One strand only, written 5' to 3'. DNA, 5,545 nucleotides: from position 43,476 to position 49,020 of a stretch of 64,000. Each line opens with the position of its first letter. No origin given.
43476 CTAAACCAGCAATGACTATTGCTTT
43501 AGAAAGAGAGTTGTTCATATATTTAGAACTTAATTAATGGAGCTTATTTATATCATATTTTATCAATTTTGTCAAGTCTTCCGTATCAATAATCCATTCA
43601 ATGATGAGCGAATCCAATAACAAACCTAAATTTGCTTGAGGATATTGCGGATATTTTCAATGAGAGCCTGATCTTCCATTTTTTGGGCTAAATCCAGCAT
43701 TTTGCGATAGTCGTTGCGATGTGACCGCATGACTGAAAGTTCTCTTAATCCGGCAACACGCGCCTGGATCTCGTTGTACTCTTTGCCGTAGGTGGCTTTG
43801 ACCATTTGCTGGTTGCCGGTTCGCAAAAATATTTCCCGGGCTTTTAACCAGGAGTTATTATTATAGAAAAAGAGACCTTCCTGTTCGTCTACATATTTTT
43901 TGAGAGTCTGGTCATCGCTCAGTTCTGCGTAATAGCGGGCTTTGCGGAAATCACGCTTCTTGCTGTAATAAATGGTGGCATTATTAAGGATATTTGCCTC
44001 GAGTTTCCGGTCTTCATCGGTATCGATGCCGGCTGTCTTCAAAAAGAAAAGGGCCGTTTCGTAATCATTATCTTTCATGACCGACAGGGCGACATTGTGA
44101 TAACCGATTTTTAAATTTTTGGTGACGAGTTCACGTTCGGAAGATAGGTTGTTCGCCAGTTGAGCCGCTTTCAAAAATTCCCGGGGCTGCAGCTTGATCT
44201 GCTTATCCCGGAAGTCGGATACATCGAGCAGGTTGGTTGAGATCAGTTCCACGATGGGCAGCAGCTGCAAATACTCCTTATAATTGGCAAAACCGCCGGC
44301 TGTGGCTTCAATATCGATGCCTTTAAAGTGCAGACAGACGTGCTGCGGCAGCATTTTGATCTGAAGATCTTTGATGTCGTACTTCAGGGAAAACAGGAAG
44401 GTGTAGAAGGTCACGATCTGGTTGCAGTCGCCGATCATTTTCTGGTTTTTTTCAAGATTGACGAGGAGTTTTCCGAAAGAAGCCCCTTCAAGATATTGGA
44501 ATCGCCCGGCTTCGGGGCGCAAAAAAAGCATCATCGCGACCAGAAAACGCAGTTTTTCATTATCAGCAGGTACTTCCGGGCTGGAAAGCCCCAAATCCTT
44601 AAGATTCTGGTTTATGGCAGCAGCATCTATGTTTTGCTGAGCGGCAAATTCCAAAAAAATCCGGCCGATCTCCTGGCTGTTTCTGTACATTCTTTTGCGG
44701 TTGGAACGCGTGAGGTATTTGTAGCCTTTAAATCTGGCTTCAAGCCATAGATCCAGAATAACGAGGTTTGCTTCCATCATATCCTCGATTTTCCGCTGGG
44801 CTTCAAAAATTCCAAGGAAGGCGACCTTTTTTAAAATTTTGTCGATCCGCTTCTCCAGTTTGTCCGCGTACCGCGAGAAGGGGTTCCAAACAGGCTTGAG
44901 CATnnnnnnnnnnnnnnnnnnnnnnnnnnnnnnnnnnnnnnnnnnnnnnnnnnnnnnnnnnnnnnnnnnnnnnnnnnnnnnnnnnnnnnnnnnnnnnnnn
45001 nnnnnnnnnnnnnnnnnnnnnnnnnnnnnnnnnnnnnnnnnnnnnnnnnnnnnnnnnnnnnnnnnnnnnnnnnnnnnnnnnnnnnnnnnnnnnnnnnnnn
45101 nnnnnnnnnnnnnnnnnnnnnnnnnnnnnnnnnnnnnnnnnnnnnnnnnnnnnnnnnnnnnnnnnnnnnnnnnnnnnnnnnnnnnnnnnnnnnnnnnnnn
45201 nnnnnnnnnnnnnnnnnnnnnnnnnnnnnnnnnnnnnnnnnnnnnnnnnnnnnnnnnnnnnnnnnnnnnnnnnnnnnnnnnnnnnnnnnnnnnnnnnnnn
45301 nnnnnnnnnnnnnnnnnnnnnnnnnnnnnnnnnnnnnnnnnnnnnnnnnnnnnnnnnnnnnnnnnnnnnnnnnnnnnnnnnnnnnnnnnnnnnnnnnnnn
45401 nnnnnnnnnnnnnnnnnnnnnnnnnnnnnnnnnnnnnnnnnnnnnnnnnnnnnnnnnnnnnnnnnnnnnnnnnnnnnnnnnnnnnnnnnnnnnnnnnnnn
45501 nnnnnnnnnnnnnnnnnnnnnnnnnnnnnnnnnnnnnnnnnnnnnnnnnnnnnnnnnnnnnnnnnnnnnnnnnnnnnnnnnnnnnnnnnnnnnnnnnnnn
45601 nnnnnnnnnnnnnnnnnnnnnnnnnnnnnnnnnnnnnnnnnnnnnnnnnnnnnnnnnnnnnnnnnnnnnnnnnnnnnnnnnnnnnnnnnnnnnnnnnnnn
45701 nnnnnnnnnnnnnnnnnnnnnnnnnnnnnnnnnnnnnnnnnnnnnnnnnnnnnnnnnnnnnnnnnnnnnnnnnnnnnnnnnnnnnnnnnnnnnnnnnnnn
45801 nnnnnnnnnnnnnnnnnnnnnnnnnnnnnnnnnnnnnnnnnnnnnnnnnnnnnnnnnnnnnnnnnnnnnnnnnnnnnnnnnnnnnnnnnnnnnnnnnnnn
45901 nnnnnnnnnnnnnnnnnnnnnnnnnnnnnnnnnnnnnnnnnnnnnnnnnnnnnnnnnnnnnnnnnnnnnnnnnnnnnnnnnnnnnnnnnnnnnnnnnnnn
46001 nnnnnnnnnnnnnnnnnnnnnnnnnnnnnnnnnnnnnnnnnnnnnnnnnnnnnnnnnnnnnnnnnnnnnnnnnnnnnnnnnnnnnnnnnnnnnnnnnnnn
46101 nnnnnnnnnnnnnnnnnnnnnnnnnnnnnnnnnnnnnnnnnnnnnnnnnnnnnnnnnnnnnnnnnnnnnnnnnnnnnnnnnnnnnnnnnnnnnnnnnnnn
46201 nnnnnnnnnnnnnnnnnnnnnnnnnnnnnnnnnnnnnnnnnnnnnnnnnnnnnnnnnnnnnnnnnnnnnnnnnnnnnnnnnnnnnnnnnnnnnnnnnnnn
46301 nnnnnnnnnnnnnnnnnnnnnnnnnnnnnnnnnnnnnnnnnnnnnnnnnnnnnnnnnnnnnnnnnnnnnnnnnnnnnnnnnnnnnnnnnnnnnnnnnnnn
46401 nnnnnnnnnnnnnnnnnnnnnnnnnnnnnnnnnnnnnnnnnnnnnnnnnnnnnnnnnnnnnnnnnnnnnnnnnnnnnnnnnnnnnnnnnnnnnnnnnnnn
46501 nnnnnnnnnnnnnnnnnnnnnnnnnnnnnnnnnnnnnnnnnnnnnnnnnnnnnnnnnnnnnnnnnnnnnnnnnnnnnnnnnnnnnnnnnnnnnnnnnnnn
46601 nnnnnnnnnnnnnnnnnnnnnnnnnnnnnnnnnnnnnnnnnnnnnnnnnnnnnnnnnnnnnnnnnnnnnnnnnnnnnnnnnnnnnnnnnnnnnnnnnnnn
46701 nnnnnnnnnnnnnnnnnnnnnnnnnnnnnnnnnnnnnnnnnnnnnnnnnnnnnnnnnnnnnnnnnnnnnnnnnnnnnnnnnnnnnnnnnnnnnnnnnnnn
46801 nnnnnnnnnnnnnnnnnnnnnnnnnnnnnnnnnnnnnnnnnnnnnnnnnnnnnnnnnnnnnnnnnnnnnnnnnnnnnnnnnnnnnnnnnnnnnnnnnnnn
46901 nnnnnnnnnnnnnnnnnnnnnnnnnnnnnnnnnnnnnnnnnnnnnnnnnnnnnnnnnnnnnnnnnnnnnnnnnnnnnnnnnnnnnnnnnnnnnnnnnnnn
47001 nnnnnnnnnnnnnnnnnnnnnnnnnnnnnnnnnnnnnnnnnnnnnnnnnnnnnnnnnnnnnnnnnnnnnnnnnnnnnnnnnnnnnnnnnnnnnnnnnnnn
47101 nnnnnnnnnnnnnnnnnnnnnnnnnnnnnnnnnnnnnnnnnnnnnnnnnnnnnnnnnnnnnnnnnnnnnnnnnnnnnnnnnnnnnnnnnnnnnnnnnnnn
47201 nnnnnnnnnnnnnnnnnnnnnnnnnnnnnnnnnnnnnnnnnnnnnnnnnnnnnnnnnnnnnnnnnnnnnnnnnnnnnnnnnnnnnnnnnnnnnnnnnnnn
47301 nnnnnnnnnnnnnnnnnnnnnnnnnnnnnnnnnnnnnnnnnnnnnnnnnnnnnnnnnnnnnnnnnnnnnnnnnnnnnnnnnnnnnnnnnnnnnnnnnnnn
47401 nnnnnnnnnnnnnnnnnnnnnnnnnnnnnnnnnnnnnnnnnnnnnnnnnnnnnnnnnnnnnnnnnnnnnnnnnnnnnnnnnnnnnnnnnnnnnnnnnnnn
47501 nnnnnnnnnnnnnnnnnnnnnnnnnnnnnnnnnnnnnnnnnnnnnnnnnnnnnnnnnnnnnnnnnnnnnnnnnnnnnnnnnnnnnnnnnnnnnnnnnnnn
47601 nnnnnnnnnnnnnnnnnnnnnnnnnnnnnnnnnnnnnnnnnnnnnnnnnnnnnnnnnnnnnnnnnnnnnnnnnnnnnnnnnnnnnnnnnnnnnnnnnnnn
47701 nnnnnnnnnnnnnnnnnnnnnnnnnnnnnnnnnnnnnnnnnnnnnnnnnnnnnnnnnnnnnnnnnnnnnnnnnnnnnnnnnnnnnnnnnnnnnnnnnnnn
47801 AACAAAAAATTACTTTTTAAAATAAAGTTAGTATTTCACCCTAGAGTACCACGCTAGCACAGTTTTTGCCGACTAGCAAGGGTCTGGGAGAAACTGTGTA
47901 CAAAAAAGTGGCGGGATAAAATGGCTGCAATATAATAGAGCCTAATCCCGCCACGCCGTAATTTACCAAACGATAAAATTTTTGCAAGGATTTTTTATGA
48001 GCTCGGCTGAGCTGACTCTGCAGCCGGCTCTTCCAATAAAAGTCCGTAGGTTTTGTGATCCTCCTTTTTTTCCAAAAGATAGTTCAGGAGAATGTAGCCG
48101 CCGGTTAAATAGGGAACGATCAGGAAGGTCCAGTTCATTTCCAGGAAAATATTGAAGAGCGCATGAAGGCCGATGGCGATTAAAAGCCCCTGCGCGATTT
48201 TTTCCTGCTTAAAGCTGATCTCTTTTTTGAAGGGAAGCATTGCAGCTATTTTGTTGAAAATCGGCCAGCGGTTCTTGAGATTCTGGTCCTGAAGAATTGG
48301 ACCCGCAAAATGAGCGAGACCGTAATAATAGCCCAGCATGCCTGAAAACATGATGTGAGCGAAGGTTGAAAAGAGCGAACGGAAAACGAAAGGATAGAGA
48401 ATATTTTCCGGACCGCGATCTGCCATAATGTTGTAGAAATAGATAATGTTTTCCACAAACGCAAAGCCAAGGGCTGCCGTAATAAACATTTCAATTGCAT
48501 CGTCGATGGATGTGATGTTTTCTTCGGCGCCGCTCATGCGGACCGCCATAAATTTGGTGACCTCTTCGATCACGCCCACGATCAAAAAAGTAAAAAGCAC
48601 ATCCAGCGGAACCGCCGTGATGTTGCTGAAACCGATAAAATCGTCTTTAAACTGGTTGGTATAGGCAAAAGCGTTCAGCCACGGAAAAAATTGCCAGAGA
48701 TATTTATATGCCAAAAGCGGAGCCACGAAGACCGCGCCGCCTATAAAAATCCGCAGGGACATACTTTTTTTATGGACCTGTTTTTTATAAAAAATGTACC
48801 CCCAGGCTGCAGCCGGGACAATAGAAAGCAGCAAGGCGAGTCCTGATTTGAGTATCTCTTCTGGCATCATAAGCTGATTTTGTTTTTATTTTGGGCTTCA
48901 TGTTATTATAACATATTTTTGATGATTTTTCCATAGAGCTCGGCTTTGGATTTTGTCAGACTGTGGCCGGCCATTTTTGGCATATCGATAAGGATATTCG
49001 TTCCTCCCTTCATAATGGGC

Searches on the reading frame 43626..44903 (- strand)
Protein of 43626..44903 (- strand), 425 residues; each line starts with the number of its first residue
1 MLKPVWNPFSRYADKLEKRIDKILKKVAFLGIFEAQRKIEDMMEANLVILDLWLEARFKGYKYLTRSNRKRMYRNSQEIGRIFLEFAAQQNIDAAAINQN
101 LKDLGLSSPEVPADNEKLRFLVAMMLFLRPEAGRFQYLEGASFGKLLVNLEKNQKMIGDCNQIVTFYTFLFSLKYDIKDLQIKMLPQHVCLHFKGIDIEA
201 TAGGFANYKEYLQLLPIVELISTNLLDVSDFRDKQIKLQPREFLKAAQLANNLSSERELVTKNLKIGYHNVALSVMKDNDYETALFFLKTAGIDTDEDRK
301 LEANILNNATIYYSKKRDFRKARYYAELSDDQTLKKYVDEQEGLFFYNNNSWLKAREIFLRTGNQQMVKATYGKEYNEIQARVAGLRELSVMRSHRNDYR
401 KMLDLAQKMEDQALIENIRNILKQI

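Call 5: search_protein_families(library=pfam, proteins=[window:43626-44903:-], max_evalue=0.01)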
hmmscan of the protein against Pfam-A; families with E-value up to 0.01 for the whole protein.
window:43626-44903:- (425 aa): 0 families

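Call 58: search_protein_families(library=ncbifam, proteins=[window:43626-44900:-], max_evalue=0.1)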
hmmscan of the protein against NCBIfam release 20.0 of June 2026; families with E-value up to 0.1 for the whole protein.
window:43626-44900:- (424 aa): 1 family
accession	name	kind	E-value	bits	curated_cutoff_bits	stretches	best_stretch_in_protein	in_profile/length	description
NF053737.1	HP1233_fam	subfamily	0.022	15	50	1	244-315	24-92/142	HP1233 family protein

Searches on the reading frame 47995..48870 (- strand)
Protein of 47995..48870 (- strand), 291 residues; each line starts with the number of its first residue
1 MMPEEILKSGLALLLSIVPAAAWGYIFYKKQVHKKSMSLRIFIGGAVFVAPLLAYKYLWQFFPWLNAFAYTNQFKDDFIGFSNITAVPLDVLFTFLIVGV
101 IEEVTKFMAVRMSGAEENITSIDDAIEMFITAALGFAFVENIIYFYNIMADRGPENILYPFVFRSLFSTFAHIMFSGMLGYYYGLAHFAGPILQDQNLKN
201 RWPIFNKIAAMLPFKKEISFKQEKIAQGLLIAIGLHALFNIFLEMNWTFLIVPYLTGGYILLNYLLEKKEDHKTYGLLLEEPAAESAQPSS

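Call 51: search_protein_families(library=pfam, proteins=[window:47995-48870:-], max_evalue=0.001)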
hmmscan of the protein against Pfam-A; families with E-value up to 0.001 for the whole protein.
window:47995-48870:- (291 aa): 1 family
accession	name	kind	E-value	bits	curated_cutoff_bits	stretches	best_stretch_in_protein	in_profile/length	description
PF13367.11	PrsW-protease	-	1.5e-23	83.8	23.5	1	71-249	24-179/196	PrsW family intramembrane metalloprotease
